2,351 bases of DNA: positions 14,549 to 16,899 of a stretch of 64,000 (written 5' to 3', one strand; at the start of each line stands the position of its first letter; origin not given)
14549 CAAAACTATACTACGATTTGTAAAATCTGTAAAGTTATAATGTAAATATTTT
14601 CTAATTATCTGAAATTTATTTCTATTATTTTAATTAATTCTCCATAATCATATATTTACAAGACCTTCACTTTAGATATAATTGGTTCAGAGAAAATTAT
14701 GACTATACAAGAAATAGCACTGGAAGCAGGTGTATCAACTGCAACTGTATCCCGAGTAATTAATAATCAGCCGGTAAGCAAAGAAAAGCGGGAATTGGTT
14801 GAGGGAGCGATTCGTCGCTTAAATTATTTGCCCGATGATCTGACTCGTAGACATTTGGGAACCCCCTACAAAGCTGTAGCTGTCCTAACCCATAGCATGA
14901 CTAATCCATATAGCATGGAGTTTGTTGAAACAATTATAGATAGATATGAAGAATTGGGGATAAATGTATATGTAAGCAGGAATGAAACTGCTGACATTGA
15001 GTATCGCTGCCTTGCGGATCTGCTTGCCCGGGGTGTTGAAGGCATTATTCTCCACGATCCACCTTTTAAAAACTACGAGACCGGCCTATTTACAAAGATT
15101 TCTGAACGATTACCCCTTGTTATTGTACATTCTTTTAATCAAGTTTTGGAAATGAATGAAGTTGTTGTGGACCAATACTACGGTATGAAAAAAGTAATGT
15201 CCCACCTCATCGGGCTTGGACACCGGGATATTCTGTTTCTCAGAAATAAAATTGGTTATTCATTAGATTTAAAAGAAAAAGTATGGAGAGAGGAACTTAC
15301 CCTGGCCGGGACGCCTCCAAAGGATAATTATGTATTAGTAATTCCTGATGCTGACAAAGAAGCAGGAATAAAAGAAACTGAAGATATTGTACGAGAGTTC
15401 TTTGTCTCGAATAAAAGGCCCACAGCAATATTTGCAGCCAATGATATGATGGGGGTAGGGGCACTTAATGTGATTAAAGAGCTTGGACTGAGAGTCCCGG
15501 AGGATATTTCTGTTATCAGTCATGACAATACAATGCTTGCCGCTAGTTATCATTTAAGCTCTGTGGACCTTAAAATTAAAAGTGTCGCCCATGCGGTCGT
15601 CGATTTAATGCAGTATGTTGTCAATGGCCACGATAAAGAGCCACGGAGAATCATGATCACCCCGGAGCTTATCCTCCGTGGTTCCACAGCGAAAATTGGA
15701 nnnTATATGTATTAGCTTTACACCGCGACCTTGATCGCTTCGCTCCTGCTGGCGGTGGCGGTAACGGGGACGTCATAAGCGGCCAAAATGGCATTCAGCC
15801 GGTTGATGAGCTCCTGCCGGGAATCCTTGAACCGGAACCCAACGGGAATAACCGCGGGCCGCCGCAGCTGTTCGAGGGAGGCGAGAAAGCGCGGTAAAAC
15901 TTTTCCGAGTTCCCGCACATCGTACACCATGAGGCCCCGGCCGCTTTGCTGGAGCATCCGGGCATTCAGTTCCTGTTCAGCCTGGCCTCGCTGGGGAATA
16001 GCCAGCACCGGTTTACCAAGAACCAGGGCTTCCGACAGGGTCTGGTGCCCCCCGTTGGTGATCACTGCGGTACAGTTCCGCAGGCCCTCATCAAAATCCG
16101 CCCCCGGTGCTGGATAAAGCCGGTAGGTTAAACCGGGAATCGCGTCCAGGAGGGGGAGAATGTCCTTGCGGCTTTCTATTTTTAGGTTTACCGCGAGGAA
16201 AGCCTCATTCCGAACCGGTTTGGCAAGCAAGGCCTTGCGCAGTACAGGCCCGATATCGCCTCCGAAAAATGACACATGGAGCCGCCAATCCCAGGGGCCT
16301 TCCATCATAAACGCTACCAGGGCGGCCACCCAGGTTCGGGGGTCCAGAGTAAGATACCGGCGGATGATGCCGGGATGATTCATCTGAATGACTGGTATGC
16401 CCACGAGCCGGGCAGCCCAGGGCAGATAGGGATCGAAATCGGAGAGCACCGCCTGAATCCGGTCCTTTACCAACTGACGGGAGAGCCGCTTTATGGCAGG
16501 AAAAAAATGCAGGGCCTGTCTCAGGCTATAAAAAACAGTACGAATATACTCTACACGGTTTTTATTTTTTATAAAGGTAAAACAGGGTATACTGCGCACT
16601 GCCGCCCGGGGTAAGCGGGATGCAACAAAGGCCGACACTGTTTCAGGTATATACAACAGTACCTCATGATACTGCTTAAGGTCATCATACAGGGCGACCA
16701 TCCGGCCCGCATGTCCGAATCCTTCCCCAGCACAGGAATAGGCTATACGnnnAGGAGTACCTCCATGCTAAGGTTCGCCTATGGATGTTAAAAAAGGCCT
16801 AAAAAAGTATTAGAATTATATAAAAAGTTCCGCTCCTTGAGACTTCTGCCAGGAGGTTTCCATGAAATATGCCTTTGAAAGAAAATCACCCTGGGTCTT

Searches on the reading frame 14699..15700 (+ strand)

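Call 22: search_protein_families(library=pfam, proteins=[window:14699-15700:+])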
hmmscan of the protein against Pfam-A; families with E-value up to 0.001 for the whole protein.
window:14699-15700:+ (334 aa): 4 families
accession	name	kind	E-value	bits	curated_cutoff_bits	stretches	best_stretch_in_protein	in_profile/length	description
PF13377.12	Peripla_BP_3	-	2.8e-27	96.3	26.5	1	168-330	2-167/167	Periplasmic binding protein-like domain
PF00356.27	LacI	-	2.3e-16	59.8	27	1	2-46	1-46/46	Bacterial regulatory proteins, lacI family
PF00532.27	Peripla_BP_1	-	4.4e-14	53.1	22.2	1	59-324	3-277/281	Periplasmic binding proteins and sugar binding domain of LacI family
PF13407.12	Peripla_BP_4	-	1.7e-06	28.2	35.1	0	217-279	163-220/258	Periplasmic binding protein domain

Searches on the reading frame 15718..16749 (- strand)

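Call 22: search_protein_families(library=pfam, proteins=[window:15718-16749:-])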
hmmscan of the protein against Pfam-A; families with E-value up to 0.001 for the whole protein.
window:15718-16749:- (343 aa): 2 families
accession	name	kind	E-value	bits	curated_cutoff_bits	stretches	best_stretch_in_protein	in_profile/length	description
PF13528.12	Glyco_trans_1_3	-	5.3e-29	101.9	25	2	207-289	238-318/322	Glycosyl transferase family 1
PF04101.22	Glyco_tran_28_C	-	2.3e-07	31.4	22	1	222-279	68-127/166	Glycosyltransferase family 28 C-terminal domain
